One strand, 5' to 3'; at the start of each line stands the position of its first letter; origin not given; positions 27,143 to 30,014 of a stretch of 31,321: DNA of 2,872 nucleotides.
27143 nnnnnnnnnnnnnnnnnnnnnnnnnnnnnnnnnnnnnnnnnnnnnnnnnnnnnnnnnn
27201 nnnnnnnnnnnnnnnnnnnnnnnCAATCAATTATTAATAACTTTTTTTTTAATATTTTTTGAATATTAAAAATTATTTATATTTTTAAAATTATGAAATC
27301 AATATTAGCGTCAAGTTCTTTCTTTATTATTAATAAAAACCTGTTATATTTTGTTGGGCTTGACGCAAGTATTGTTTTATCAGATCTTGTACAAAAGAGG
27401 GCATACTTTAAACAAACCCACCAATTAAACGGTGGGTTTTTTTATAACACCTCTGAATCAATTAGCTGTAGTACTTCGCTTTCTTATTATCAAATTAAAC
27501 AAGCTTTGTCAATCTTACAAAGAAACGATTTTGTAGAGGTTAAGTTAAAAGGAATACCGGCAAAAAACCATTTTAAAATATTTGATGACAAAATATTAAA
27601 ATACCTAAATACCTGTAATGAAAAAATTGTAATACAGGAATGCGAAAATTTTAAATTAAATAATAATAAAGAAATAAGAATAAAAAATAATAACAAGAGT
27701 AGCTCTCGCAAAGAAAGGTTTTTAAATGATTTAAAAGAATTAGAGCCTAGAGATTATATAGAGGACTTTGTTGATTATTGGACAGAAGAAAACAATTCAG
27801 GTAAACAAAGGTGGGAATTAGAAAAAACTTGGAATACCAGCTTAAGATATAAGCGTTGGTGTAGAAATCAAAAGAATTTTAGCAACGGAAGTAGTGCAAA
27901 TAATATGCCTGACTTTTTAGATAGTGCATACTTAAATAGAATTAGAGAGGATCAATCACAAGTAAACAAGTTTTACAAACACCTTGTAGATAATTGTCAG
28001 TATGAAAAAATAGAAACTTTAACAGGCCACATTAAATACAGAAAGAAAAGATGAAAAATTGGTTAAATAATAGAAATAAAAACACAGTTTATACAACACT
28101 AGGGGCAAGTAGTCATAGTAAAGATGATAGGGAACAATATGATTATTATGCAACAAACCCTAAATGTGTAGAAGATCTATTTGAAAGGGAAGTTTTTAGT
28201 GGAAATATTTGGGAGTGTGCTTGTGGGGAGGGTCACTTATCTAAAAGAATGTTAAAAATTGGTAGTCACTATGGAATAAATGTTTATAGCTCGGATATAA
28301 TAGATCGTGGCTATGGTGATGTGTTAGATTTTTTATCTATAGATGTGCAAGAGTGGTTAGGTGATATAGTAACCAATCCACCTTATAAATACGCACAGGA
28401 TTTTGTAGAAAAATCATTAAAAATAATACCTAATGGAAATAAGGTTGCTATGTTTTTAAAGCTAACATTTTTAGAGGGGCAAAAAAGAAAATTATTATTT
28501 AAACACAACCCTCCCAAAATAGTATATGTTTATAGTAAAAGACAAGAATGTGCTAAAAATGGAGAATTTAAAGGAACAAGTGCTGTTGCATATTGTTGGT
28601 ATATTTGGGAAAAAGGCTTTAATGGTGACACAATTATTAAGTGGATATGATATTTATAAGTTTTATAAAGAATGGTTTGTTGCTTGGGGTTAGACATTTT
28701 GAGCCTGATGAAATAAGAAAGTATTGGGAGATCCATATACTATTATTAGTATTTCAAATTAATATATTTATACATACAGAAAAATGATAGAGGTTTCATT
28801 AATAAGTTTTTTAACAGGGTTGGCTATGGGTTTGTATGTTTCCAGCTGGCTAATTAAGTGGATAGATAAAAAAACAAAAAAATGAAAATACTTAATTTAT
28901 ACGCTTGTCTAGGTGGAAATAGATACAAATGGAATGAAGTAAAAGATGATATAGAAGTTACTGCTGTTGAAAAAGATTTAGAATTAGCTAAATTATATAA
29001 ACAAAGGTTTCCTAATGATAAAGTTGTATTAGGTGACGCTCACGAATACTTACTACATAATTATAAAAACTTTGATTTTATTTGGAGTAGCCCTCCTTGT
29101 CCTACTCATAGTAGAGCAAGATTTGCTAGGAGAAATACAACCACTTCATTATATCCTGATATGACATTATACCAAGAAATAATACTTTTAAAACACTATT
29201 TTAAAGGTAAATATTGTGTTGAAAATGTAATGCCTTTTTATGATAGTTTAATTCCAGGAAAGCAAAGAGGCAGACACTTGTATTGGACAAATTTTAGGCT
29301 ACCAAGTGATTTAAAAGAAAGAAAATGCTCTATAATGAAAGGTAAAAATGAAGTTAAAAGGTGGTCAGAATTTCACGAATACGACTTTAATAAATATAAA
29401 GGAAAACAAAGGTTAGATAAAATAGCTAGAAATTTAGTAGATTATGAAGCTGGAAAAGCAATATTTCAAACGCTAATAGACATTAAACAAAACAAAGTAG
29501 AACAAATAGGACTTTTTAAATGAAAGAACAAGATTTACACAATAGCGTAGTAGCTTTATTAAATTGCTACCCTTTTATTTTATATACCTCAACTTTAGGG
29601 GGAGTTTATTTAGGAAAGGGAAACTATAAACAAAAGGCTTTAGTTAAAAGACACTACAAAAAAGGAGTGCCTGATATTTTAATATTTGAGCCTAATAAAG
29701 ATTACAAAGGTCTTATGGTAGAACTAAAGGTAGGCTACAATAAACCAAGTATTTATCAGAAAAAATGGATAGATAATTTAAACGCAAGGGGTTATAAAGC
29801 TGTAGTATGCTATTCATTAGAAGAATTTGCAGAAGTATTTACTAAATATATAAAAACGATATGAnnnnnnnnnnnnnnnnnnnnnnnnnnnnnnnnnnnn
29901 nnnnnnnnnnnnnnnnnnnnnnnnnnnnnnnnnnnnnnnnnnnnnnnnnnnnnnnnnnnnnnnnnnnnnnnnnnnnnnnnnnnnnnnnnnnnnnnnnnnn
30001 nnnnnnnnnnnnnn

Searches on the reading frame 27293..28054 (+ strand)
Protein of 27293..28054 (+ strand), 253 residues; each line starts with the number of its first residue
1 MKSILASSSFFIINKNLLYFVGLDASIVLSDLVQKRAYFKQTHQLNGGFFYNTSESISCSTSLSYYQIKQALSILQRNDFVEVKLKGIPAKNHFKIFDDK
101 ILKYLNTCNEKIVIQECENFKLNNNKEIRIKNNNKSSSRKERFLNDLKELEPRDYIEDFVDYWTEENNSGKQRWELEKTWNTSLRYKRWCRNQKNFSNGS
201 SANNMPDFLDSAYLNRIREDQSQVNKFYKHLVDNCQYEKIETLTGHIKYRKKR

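Call 58: search_protein_families(library=phrogs, proteins=[window:27293-28054:+], max_evalue=0.001)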
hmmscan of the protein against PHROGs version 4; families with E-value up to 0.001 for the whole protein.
window:27293-28054:+ (253 aa): 3 families
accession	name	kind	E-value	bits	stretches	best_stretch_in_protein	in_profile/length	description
phrog_19415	-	unknown function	9.4e-11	43.1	1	118-204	122-213/224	-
phrog_9773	-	DNA, RNA and nucleotide metabolism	5.3e-05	24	1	23-151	28-154/288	replication initiation O-like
phrog_1347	-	unknown function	0.00061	19.6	1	20-134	17-128/417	-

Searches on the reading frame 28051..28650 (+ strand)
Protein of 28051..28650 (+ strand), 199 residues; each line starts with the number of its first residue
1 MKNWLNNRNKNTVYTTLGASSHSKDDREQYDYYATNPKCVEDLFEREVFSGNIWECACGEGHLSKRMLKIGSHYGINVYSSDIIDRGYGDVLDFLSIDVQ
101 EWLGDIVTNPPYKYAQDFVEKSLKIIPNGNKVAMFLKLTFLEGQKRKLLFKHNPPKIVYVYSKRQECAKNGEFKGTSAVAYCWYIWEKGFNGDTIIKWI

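Call 58: search_protein_families(library=phrogs, proteins=[window:28051-28650:+], max_evalue=0.001)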
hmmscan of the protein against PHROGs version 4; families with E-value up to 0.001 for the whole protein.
window:28051-28650:+ (199 aa): 1 family
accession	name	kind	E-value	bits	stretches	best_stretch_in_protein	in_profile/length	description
phrog_799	-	other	6.3e-66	224.4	1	3-199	187-379/458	DNA methyltransferase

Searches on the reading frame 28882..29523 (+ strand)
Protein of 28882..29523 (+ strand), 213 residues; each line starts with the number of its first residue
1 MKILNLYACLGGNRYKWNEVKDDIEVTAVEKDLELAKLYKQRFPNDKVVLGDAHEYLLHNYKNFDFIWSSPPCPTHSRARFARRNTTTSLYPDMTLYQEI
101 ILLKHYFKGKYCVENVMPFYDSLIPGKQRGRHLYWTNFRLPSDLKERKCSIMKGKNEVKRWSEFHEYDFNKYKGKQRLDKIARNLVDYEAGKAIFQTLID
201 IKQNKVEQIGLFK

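Call 58: search_protein_families(library=phrogs, proteins=[window:28882-29523:+], max_evalue=0.001)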
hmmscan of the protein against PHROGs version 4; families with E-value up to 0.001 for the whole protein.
window:28882-29523:+ (213 aa): 4 families
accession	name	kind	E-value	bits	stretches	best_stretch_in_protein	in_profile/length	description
phrog_363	-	other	5.8e-15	56.2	1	1-122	54-171/327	DNA methyltransferase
phrog_116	-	other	4.4e-06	26.3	1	1-94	208-293/779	DNA methyltransferase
phrog_3820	-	other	8.9e-05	22.7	1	2-73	70-138/255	DNA methyltransferase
phrog_5999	-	other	0.00033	21.7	1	2-89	4-98/109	DNA methyltransferase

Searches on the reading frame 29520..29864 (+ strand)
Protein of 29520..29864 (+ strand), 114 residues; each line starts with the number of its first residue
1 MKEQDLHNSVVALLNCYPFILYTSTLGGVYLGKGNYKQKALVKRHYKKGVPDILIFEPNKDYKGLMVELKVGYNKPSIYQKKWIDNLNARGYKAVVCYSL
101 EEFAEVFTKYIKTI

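Call 58: search_protein_families(library=phrogs, proteins=[window:29520-29864:+], max_evalue=0.001)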
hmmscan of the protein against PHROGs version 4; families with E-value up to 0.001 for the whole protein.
window:29520-29864:+ (114 aa): 4 families
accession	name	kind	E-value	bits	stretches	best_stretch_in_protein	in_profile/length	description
phrog_824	-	unknown function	2.7e-20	74.4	1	47-112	111-176/265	-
phrog_5702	-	DNA, RNA and nucleotide metabolism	2e-13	51.1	1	46-111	3-67/70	Holliday junction resolvase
phrog_93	-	DNA, RNA and nucleotide metabolism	4.1e-09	36.6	1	1-112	352-443/613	endonuclease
phrog_2363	-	unknown function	9.9e-05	23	1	45-111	104-171/192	-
